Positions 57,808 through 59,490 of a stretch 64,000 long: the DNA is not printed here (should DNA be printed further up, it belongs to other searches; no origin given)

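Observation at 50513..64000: Three paralogous-architecture polytopic membrane proteins with TPR tails flanking Wzz-like and O-antigen-ligase-like genes: a candidate GT-C-type glycosylation system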

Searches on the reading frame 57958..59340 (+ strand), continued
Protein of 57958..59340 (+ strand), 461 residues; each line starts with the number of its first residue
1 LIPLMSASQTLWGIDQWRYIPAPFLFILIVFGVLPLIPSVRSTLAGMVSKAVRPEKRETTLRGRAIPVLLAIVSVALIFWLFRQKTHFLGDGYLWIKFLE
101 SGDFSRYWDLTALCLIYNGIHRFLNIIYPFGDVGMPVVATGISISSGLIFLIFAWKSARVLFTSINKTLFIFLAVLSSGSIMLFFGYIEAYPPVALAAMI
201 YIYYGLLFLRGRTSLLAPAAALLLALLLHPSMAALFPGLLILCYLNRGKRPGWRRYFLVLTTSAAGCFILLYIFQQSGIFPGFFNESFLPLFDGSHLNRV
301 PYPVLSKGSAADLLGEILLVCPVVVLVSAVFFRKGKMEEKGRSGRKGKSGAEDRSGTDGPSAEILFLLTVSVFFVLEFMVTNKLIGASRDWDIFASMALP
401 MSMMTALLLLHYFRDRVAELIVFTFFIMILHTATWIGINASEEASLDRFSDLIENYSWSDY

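Call 68: find_encoding_contigs(protein=P0014, flank=8000, max_places=1)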
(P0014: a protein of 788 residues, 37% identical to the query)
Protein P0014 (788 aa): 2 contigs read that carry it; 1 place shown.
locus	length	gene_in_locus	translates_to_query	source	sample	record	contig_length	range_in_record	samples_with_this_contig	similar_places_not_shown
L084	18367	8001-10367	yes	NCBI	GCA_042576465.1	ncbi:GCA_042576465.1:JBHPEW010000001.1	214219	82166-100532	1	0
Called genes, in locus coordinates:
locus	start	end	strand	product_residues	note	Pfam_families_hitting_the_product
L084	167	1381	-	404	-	PF00248:Aldo_ket_red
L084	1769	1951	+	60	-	-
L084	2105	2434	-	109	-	-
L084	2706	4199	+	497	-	PF01235:Na_Ala_symp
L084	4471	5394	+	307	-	PF00056:Ldh_1_N, PF03721:UDPG_MGDP_dh_N (weak), PF02866:Ldh_1_C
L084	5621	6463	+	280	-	PF05681:Fumerase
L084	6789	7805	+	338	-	PF08240:ADH_N, PF00107:ADH_zinc_N, PF13602:ADH_zinc_N_2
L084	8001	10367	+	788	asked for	PF14559:TPR_19 (weak), PF07719:TPR_2 (weak), PF13424:TPR_12 (weak), PF13432:TPR_16, PF23914:TPR_CcmH_CycH (weak), PF14559:TPR_19 (weak), PF12895:ANAPC3, PF13414:TPR_11 (weak), +15 more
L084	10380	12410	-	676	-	PF17900:Peptidase_M1_N, PF01433:Peptidase_M1, PF13860:FlgD_ig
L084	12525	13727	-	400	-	PF02684:LpxB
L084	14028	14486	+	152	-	PF00376:MerR, PF13411:MerR_1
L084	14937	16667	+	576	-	PF00246:Peptidase_M14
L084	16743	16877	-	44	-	-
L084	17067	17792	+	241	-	PF09509:Hypoth_Ymh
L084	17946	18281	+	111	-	PF18924:DUF5674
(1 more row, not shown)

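Call 69: find_encoding_contigs(protein=P0029, flank=8000, max_places=1)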
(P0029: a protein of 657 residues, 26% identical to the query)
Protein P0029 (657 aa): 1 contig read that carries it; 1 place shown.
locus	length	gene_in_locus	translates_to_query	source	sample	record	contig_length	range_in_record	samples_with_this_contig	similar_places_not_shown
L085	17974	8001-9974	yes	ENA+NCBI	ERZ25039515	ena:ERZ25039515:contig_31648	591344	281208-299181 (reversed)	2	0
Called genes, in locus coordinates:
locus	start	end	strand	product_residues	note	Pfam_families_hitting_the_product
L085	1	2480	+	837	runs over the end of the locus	-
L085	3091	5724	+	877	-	PF23748:Beta-prop_LRRK2 (faint), PF16819:DUF5074 (faint), PF24684:Vgb_lyase, PF07494:Reg_prop (weak), PF07495:Y_Y_Y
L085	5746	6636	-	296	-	PF00892:EamA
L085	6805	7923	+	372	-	PF18958:DUF5700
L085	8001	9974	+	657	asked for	PF13424:TPR_12 (faint), PF07719:TPR_2 (faint), PF13176:TPR_7 (faint), PF13181:TPR_8 (faint), PF13371:TPR_9 (faint), PF13374:TPR_10 (faint), PF00515:TPR_1, PF13431:TPR_17 (weak), +5 more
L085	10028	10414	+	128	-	-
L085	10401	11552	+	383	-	-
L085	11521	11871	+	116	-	PF13176:TPR_7 (faint), PF13432:TPR_16 (faint), PF13424:TPR_12 (faint), PF13374:TPR_10 (faint), PF00515:TPR_1, PF07719:TPR_2 (weak), PF13181:TPR_8 (weak)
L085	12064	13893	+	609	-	PF13424:TPR_12 (faint), PF07719:TPR_2 (faint), PF13181:TPR_8 (faint), PF13374:TPR_10 (faint), PF13428:TPR_14 (faint), PF13176:TPR_7 (faint), PF00515:TPR_1 (weak)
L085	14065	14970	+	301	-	-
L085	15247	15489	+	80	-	-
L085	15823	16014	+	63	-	PF00515:TPR_1 (faint), PF07719:TPR_2 (faint), PF13414:TPR_11 (weak), PF13424:TPR_12 (weak), PF13432:TPR_16 (weak), PF14559:TPR_19 (weak), PF21033:RMD1-3 (weak), PF13431:TPR_17, +2 more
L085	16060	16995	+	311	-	-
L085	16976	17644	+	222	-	-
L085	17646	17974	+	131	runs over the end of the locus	PF00515:TPR_1 (faint), PF07719:TPR_2 (faint), PF13424:TPR_12 (faint), PF13431:TPR_17 (faint), PF13414:TPR_11 (faint), PF13181:TPR_8 (faint)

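Call 70: find_encoding_contigs(protein=P0028, flank=8000, max_places=1)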
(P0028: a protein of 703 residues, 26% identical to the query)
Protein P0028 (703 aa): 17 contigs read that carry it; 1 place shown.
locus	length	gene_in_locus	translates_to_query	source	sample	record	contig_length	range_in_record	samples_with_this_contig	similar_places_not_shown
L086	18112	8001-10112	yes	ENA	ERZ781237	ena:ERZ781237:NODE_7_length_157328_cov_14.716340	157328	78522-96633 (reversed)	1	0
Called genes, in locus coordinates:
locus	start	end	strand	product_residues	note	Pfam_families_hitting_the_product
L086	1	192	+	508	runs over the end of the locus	PF02874:ATP-synt_ab_N, PF09378:HAS-barrel (faint), PF00006:ATP-synt_ab, PF00306:ATP-synt_ab_C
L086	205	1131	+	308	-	PF00231:ATP-synt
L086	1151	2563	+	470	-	PF02874:ATP-synt_ab_N, PF00006:ATP-synt_ab, PF22919:ATP-synt_VA_C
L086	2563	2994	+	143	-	PF02823:ATP-synt_DE_N, PF00401:ATP-synt_DE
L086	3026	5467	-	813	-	PF01734:Patatin, PF01103:Omp85 (weak)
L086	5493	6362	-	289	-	PF00892:EamA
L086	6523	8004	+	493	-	PF13520:AA_permease_2, PF00324:AA_permease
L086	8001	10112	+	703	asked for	PF13424:TPR_12, PF13429:TPR_15, PF00515:TPR_1 (weak), PF07719:TPR_2 (weak), PF13424:TPR_12 (weak), PF13432:TPR_16 (weak), PF14559:TPR_19 (weak), PF14559:TPR_19, +14 more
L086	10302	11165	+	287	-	PF05099:TerB, PF00226:DnaJ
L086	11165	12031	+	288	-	PF01149:Fapy_DNA_glyco, PF06831:H2TH, PF06827:zf-FPG_IleRS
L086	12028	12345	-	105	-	PF04358:DsrC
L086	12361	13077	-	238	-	PF00149:Metallophos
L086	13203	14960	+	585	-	PF01343:Peptidase_S49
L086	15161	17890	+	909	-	PF00675:Peptidase_M16, PF05193:Peptidase_M16_C, PF00675:Peptidase_M16, PF05193:Peptidase_M16_C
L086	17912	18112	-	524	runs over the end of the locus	PF01590:GAF, PF13185:GAF_2, PF00158:Sigma54_activat, PF14532:Sigma54_activ_2, PF00158:Sigma54_activat, PF25601:AAA_lid_14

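Call 86: list_cluster_members(proteins=[P0159, P0163, P0168, P0175, P0185, P0206, P0215, P0240, P0270, P0297])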
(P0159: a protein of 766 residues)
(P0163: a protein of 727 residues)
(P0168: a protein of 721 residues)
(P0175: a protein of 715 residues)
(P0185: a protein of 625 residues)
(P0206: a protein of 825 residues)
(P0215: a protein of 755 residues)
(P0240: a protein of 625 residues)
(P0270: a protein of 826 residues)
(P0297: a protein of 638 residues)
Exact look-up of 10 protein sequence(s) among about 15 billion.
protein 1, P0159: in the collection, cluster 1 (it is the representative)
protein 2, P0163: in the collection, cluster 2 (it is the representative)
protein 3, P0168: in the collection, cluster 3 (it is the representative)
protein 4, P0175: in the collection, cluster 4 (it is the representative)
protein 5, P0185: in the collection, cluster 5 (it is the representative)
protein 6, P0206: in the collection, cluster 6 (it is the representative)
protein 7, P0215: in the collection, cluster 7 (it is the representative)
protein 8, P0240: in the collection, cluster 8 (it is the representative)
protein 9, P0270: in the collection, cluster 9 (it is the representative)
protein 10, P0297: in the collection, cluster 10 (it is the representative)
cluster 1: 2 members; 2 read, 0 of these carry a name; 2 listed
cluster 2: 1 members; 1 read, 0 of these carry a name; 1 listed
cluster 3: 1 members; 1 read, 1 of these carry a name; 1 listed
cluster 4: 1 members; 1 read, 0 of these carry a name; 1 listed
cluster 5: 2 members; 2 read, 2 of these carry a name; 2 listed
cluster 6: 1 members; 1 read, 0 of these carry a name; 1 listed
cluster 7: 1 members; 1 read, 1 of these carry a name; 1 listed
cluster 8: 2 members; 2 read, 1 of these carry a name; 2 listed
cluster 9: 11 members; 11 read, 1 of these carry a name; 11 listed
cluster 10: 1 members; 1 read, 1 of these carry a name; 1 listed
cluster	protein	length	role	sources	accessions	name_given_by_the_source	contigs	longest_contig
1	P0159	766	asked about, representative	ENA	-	-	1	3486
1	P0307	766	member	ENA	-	-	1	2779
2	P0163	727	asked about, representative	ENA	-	-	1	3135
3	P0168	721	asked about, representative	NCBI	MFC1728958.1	tetratricopeptide repeat protein [candidate division KSB1 bacterium]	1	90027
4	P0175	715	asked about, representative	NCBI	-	-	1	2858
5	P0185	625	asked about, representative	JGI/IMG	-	hypothetical protein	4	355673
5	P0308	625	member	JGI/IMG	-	hypothetical protein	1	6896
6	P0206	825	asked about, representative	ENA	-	-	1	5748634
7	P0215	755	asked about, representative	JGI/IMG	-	tetratricopeptide (TPR) repeat protein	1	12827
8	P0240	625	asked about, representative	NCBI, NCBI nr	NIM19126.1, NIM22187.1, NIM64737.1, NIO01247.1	MAG: tetratricopeptide repeat protein [Candidatus Latescibacteria bacterium] | tetratricopeptide repeat protein [Candidatus Latescibacterota bacterium]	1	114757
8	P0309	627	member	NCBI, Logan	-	-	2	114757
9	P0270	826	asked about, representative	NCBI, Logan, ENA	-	-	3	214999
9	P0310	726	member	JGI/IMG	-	tetratricopeptide (TPR) repeat protein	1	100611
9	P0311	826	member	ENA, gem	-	-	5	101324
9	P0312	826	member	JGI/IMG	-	-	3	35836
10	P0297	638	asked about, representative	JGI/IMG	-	Tfp pilus assembly protein PilF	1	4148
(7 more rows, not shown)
